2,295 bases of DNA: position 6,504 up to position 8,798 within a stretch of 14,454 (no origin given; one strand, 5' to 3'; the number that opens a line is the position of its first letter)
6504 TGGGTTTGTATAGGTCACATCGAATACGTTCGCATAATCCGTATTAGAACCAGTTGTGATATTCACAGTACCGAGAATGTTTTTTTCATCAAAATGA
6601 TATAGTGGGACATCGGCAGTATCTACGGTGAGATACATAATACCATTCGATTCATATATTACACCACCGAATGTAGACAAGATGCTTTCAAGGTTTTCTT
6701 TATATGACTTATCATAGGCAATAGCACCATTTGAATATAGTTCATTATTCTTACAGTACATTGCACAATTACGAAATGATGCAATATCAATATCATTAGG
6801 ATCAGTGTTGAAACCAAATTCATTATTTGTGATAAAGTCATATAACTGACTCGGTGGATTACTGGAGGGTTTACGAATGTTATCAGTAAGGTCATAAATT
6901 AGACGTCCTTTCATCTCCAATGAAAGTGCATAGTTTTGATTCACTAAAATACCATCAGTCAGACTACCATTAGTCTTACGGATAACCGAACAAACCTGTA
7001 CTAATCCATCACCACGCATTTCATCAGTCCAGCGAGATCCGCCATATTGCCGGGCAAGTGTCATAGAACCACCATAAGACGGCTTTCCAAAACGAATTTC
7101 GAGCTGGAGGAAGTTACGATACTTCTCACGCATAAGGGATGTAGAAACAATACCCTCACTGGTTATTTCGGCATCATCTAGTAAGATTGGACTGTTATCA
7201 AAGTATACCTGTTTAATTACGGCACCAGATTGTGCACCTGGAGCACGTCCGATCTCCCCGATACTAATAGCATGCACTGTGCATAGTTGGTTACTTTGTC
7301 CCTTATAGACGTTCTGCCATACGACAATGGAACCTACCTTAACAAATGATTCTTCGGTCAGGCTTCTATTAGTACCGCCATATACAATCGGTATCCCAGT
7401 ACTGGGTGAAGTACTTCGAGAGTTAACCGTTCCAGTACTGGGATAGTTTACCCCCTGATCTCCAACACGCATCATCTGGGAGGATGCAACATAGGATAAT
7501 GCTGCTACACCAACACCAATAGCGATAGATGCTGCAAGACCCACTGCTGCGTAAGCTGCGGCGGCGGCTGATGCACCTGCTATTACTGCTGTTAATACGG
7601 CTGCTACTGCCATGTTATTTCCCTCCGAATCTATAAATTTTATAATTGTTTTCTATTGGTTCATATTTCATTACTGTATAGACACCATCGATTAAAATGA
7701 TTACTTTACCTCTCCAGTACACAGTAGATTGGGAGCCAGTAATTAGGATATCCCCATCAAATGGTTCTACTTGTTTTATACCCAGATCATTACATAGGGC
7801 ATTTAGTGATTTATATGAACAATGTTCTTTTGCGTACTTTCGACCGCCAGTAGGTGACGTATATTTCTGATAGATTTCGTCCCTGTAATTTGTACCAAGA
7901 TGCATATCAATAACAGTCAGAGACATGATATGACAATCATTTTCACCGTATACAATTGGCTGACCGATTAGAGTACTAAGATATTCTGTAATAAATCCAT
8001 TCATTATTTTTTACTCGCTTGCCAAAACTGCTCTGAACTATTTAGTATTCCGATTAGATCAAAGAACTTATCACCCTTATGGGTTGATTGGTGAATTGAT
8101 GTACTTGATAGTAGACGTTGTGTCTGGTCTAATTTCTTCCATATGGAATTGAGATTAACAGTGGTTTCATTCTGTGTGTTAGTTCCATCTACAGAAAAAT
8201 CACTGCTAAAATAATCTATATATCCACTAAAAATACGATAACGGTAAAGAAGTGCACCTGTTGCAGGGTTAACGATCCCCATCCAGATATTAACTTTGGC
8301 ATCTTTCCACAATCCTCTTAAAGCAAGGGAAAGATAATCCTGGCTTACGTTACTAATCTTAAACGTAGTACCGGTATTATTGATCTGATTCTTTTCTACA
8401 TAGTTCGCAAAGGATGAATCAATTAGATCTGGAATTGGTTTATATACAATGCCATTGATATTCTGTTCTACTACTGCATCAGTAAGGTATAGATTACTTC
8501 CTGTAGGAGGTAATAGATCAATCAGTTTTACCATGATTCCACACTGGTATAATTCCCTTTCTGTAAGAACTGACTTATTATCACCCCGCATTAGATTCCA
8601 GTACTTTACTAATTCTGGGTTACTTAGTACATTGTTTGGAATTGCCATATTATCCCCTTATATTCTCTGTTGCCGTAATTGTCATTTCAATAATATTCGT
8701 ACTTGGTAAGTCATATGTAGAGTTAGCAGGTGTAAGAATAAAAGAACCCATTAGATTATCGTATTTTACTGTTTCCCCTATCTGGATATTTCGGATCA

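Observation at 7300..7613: J-like protein carries an N-terminal Ala/Gly-rich hydrophobic extension resembling the C-terminal half of lambda gpI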

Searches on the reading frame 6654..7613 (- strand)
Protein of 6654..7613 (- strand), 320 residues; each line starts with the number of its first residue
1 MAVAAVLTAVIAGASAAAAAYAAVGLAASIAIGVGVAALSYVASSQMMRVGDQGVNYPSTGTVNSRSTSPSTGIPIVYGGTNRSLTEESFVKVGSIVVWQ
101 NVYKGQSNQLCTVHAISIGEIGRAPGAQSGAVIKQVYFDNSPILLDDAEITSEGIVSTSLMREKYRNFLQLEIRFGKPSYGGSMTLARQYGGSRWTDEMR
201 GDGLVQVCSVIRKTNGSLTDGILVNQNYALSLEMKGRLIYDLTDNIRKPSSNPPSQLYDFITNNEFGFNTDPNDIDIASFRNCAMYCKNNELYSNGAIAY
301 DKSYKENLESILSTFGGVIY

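Call 11: search_dna_similar(query=window:6714-7613:-, collection=phages, mode=protein, max_evalue=0.001, max_rows=40)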
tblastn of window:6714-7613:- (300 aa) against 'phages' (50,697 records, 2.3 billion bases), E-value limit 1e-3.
Records with a match: 5; places in all: 5; records where one place covers at least 80% of the query: 1.
Best place of each record, by identity: <60% 5.
By first word of the organism name: Vibrio 4; Escherichia 1.
By host as written in the record: Vibrio splendidus 12B8 2; Vibrio lentus 2; Escherichia coli 1.
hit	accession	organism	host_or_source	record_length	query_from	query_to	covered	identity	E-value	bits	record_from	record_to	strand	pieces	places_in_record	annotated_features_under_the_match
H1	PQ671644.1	Escherichia phage DCP80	Escherichia coli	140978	47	298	84%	31.4%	5e-26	113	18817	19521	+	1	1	hypothetical protein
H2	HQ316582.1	Vibrio phage henriette 12B8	Vibrio splendidus 12B8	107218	60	298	80%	26.0%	2e-9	64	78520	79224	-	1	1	hypothetical protein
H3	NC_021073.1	Vibrio phage henriette 12B8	Vibrio splendidus 12B8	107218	60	298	80%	26.0%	2e-9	64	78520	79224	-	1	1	hypothetical protein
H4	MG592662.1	Vibrio phage 2.058.O._10N.286.46.B8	Vibrio lentus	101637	76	298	74%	27.3%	1e-8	62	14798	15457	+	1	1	coil containing protein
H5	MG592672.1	Vibrio phage 3.058.O._10N.286.46.B8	Vibrio lentus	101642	76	298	74%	27.3%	1e-8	62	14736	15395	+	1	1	fibronectin type III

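Call 12: get_annotated_region(hit=H1, flank=8000)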
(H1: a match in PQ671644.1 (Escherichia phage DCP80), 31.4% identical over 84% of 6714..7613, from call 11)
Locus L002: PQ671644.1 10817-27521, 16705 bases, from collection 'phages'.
description: Escherichia phage DCP80, complete genome.
organism: Escherichia phage DCP80 (NCBI taxid 3396873)
taxonomy: Viruses; Duplodnaviria; Heunggongvirae; Uroviricota; Caudoviricetes; Straboviridae; Tevenvirinae; Gaprivervirus
host: Escherichia coli; source: -; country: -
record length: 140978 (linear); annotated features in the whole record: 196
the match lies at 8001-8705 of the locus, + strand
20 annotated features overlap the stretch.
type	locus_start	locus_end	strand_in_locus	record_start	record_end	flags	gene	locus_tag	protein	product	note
CDS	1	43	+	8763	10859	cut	-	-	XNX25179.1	hypothetical protein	-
CDS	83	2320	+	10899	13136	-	-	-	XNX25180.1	hypothetical protein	-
CDS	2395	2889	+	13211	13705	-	-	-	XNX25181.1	hypothetical protein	-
CDS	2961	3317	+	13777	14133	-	-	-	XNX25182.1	hypothetical protein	-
CDS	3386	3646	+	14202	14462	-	-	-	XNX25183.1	hypothetical protein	-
CDS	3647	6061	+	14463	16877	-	-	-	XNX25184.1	hypothetical protein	-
CDS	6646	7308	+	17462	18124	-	-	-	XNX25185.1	hypothetical protein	-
CDS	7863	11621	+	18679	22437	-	-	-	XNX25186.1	hypothetical protein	-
CDS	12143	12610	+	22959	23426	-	-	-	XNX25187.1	recombination endonuclease VII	-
CDS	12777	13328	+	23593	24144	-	-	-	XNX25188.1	hypothetical protein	-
CDS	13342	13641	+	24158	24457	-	-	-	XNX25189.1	hypothetical protein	-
CDS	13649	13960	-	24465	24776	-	-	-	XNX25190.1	hypothetical protein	-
CDS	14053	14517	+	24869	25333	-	-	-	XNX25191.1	endolysin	-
CDS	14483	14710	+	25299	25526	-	-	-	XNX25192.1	hypothetical protein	-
CDS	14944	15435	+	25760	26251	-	-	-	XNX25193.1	hypothetical protein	-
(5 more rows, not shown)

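Call 13: get_annotated_region(hit=H2, flank=8000)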
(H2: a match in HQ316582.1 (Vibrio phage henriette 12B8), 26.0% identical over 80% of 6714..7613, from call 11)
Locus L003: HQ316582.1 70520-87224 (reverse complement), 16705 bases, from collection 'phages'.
description: Vibrio phage henriette 12B8, complete genome.
organism: Vibrio phage henriette 12B8 (NCBI taxid 573174)
taxonomy: Viruses; Duplodnaviria; Heunggongvirae; Uroviricota; Caudoviricetes
host: Vibrio splendidus 12B8; source: Atlantic: Ipswich Bay; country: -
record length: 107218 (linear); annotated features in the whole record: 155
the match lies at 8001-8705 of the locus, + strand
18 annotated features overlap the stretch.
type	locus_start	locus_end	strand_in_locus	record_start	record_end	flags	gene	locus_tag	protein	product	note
CDS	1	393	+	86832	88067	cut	-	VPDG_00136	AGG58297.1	major capsid protein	HK97 family major capsid protein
CDS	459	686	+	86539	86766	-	-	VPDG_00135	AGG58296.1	hypothetical protein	-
CDS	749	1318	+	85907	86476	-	-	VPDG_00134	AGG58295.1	hypothetical protein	-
CDS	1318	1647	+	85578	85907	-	-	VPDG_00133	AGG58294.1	head-tail adaptor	-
CDS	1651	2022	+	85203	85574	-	-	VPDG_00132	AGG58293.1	hypothetical protein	-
CDS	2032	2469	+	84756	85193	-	-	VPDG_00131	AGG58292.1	hypothetical protein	-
CDS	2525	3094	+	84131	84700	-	-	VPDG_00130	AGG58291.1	hypothetical protein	similar to HK97 gp10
CDS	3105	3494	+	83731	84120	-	-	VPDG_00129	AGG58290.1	hypothetical protein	-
CDS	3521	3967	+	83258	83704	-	-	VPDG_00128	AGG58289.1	hypothetical protein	-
CDS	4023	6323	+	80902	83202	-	-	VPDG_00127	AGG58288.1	hypothetical protein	-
CDS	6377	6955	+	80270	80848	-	-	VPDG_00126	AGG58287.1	hypothetical protein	-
CDS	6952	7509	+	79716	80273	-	-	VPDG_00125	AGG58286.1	hypothetical protein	-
CDS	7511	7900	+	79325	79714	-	-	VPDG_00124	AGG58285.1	hypothetical protein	-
CDS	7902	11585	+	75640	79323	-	-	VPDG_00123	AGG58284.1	hypothetical protein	-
CDS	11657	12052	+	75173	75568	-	-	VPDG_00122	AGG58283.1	hypothetical protein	-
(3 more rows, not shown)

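Call 16: get_annotated_region(hit=H4, flank=6000)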
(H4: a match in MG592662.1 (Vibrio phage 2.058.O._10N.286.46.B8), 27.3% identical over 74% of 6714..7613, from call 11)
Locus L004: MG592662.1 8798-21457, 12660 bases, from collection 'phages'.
description: Vibrio phage 2.058.O._10N.286.46.B8, partial genome.
organism: Vibrio phage 2.058.O._10N.286.46.B8 (NCBI taxid 1881377)
taxonomy: Viruses; Duplodnaviria; Heunggongvirae; Uroviricota; Caudoviricetes
host: Vibrio lentus; source: iron chloride precipitation of 0.2um-filtered seawater, resuspended in oxalate solution; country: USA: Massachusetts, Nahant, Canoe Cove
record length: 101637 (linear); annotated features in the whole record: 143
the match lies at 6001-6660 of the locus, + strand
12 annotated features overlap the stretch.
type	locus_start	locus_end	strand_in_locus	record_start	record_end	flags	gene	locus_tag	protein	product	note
CDS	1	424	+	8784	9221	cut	-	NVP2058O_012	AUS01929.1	hypothetical protein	NVP2058O_012; tara_best_match:OM-RGC.v1.025055019; cvp_best_match:CAMPEP_0000024138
CDS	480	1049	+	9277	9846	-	-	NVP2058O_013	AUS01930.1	putative tail-component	NVP2058O_013; tara_best_match:OM-RGC.v1.017991440; cvp_best_match:CAMPEP_0000023992; InterPro:IPR010064; VirFam ID:Neck ...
CDS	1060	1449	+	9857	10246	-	-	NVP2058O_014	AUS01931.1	hypothetical protein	NVP2058O_014; tara_best_match:OM-RGC.v1.027063512; cvp_best_match:CAMPEP_0000024070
CDS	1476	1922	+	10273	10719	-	-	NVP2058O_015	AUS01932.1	hypothetical protein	NVP2058O_015; tara_best_match:OM-RGC.v1.024681281; cvp_best_match:CAMPEP_0000023994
CDS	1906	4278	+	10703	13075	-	-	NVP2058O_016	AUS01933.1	TMhelix containing protein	NVP2058O_016; tara_best_match:OM-RGC.v1.000390438; cvp_best_match:CAMPEP_0000023934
CDS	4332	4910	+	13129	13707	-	-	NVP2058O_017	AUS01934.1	hypothetical protein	NVP2058O_017; tara_best_match:OM-RGC.v1.015182554; cvp_best_match:CAMPEP_0000024104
CDS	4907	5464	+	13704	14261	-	-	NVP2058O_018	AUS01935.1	hypothetical protein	NVP2058O_018; tara_best_match:OM-RGC.v1.018672590; cvp_best_match:CAMPEP_0000024170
CDS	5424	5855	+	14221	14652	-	-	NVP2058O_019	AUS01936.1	hypothetical protein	NVP2058O_019; tara_best_match:OM-RGC.v1.027063511; cvp_best_match:CAMPEP_0000024012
CDS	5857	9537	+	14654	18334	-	-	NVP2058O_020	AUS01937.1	coil containing protein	NVP2058O_020; tara_best_match:OM-RGC.v1.000076332; cvp_best_match:CAMPEP_0000023984; egg:ENOG410ZVP9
CDS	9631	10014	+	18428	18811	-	-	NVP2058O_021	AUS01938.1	hypothetical protein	NVP2058O_021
CDS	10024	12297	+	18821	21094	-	-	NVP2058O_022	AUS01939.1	coil containing protein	NVP2058O_022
CDS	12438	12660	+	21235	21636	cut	-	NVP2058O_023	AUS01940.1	hypothetical protein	NVP2058O_023; tara_best_match:OM-RGC.v1.027951855; cvp_best_match:CAMPEP_0000024172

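Call 19: search_protein_families(library=pfam, proteins=[L002:7863-8312:+, L003:7902-8351:+], max_evalue=10)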
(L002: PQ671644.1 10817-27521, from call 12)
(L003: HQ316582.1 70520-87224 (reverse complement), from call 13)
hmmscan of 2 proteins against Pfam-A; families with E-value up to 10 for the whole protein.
L002:7863-8312:+ (150 aa): 0 families

L003:7902-8351:+ (150 aa): 1 family
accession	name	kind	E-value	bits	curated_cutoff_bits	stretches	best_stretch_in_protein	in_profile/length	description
PF18208.6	NES_C_h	-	0.18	12.5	26.6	1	62-120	43-100/109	Nicking enzyme C-terminal middle helical domain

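Call 20: find_homologous_proteins(query=window:6654-7613:-, max_evalue=0.001)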
Query window:6654-7613:- (320 aa): 4 proteins with E <= 0.001 among 2673 candidates.
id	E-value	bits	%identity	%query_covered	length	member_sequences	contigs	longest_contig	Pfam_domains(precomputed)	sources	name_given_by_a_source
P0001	7.2e-118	411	74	66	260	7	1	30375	-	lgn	-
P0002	3.2e-99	350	74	59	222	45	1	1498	-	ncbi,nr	ncbi:TPA: fibronectin type III domain-containing protein, partial [Enterobacter asburiae]|nr:fibrone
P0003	2.5e-80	288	69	56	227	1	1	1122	-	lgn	-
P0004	1.9e-36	144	77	27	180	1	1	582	PF13550.14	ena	-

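Call 30: search_protein_representatives(protein=window:6654-7613:-)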
Query: 320 residues. Proteins with E-value up to 0.001 (for the whole library): 116; up to 1e-10: 27; up to 1e-30: 15. The best 116 are listed.
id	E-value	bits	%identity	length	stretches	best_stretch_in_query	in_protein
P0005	5.1e-109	380.5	62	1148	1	1-320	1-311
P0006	6.0e-101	354.0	61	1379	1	1-320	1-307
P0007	1.0e-81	290.8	53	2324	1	1-320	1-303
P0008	1.4e-65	237.9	44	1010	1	6-320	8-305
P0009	6.5e-65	235.7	45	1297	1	6-318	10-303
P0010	2.8e-63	230.3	43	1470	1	4-320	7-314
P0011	2.1e-61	224.2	77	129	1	145-271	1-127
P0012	1.7e-59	217.9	43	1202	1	5-320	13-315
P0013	9.3e-50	185.9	41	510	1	72-320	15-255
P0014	2.7e-44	168.0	39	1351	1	4-320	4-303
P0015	1.3e-37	146.0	37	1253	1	5-320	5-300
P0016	1.5e-37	145.9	32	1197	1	1-320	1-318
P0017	2.4e-36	141.9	39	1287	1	2-319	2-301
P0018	3.6e-36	141.4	35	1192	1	1-320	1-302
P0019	1.8e-33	132.5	37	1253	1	2-317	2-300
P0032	1.4e-10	57.3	32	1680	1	152-317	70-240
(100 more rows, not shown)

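Call 58: find_encoding_contigs(protein=P0032, flank=4000, max_places=3)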
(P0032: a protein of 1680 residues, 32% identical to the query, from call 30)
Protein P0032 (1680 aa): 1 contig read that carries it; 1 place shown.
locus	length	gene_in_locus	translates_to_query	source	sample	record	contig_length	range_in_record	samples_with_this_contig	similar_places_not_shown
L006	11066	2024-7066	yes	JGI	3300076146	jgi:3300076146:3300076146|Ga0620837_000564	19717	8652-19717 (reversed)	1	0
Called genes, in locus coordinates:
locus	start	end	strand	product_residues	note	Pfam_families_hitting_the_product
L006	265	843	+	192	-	-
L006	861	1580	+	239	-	-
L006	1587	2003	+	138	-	PF22262:DUF6950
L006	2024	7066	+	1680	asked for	PF09327:Phage_Tail_Tip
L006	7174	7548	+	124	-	-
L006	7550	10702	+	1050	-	PF01391:Collagen, PF13884:Peptidase_S74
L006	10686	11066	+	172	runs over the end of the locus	-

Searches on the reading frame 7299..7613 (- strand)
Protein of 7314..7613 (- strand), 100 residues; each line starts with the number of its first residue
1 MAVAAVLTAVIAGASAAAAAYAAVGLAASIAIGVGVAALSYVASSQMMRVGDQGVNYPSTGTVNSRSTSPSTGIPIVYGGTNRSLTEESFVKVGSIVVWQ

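Call 19: search_protein_families(library=pfam, proteins=[window:7314-7613:-], max_evalue=10)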
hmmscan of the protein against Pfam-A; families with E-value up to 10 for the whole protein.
window:7314-7613:- (100 aa): 1 family
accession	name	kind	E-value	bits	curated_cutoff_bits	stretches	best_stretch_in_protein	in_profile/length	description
PF13056.11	DUF3918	-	0.1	12.7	21.3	1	28-48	7-27/43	Protein of unknown function (DUF3918)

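Call 41: search_solved_structures(query=A1, max_evalue=10, show_alignments=3)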
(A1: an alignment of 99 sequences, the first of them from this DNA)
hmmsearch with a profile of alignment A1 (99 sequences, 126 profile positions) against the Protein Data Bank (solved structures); distinct sequences matched with E-value up to 10: 8.
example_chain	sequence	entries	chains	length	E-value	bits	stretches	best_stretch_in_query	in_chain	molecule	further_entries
9e7m_Ia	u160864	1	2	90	0.00011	25.4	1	33-109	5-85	Tail tip assembly protein I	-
9e7m_Ic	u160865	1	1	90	0.00012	25.4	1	33-109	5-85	Tail tip assembly protein I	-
8iyk_I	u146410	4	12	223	0.0064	19.8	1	19-109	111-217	Tail tip assembly protein I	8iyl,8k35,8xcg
25vf_9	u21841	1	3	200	0.0071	19.6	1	19-94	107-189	Putative phage tail assembly protein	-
8x9y_Z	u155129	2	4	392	0.33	14.2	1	14-52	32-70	Tri1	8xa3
2mjo_A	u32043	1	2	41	0.46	13.7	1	34-62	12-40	Tumor necrosis factor receptor superfamily member 16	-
7aoi_BK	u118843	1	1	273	1.3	12.3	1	5-36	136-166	Chaperone protein DNAj, putative,mL77,Chaperone protein DNAj, putative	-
4v7h_BX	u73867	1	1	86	2.5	11.4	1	18-51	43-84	60S ribosomal protein L35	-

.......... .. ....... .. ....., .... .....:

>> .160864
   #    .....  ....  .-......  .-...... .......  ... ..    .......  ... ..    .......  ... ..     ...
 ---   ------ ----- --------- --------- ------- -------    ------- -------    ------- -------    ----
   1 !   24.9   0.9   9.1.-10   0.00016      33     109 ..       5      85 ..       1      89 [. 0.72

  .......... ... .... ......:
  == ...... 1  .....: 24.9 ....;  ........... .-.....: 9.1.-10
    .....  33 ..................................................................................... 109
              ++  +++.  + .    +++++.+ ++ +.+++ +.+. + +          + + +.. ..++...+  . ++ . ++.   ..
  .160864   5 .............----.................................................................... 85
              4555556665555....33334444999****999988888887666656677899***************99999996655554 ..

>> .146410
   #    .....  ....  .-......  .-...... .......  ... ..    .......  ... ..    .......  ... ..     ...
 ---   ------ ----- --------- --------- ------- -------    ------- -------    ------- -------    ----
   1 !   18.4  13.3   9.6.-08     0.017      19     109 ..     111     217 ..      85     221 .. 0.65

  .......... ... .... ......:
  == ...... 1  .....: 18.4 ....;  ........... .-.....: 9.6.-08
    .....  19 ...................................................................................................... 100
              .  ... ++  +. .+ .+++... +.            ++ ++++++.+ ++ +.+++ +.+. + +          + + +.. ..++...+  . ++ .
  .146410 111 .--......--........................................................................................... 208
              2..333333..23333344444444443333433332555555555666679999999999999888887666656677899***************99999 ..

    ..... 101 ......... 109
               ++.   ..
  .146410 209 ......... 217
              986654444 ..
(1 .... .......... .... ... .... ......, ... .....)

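Call 42: search_protein_families(library=phrogs, alignment_id=A1, max_evalue=0.01)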
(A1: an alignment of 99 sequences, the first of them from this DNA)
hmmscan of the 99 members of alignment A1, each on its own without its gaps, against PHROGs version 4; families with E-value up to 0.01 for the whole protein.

A. member 1, seq(105 aa): 0 families

B. families by the number of members that match (of 99 scanned): 15 families
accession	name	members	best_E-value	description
phrog_5616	-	29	1.3e-07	tail fiber protein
phrog_25032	-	27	5.2e-41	-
phrog_31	-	18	5.2e-06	central tail fiber J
phrog_37728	-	12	1.2e-05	-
phrog_32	-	8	1.3e-05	tail assembly protein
phrog_4271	-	6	0.00017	tail protein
phrog_4554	-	5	0.00091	tail protein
phrog_1180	-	4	1e-05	tail assembly chaperone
phrog_1101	-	2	0.00035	tail protein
phrog_13955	-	1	0.0013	-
phrog_16313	-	1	0.0022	virion structural protein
phrog_443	-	1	0.0044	holin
phrog_27561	-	1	0.0053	DNA methyltransferase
phrog_26554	-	1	0.0072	-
phrog_16366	-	1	0.0097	membrane associated protein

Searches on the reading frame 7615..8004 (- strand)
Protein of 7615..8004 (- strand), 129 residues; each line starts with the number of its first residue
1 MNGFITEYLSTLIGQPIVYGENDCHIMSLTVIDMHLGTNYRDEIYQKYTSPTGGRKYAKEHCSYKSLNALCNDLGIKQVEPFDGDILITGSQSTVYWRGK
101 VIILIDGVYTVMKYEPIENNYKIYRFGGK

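Call 5: search_protein_families(library=pfam, proteins=[window:7615-8004:-], max_evalue=1)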
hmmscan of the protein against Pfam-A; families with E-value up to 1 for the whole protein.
window:7615-8004:- (129 aa): 1 family
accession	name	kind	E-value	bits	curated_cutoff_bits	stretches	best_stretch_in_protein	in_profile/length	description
PF22262.2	DUF6950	-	4.4e-08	33.7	27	1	6-105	11-116/134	Domain of unknown function (DUF6950)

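Call 10: search_protein_families(library=phrogs, proteins=[window:7615-8004:-], max_evalue=0.1)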
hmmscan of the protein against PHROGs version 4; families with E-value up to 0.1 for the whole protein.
window:7615-8004:- (129 aa): 1 family
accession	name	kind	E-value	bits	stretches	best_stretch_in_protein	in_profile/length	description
phrog_2134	-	unknown function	1.4e-12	48.6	1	6-113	11-123/135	-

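Call 56: search_solved_structures(query=window:7618-8004:-, max_evalue=1)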
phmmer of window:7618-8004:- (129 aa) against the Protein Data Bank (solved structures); distinct sequences matched with E-value up to 1: 0.

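Call 68: search_protein_families(library=ncbifam, proteins=[window:7615-8004:-], max_evalue=0.01)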
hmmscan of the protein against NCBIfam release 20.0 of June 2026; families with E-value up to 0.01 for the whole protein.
window:7615-8004:- (129 aa): 0 families

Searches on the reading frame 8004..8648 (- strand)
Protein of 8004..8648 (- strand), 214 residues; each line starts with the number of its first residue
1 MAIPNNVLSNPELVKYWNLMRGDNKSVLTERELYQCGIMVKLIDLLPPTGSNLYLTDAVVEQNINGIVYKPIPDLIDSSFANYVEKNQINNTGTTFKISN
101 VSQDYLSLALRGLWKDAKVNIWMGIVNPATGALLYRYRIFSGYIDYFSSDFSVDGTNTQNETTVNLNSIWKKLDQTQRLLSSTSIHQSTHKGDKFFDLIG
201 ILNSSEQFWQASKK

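Call 5: search_protein_families(library=pfam, proteins=[window:8004-8648:-], max_evalue=1)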
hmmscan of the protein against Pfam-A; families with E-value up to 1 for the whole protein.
window:8004-8648:- (214 aa): 1 family
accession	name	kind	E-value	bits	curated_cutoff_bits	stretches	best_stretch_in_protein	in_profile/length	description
PF09931.15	Phage_phiJL001_Gp84_N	-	0.0039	17.8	26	1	42-175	18-138/160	Baseplate hub protein, N-terminal attachment domain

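Call 10: search_protein_families(library=phrogs, proteins=[window:8004-8648:-], max_evalue=0.1)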
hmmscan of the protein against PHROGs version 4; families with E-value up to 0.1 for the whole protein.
window:8004-8648:- (214 aa): 2 families
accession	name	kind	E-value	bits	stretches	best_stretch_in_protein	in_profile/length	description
phrog_2048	-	tail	2.6e-26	93.5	1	10-213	168-362/390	tail protein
phrog_29784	-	unknown function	0.037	12.6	1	97-210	356-473/1071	-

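Call 68: search_protein_families(library=ncbifam, proteins=[window:8004-8648:-], max_evalue=0.01)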
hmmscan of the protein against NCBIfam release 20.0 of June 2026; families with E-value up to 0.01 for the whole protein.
window:8004-8648:- (214 aa): 0 families
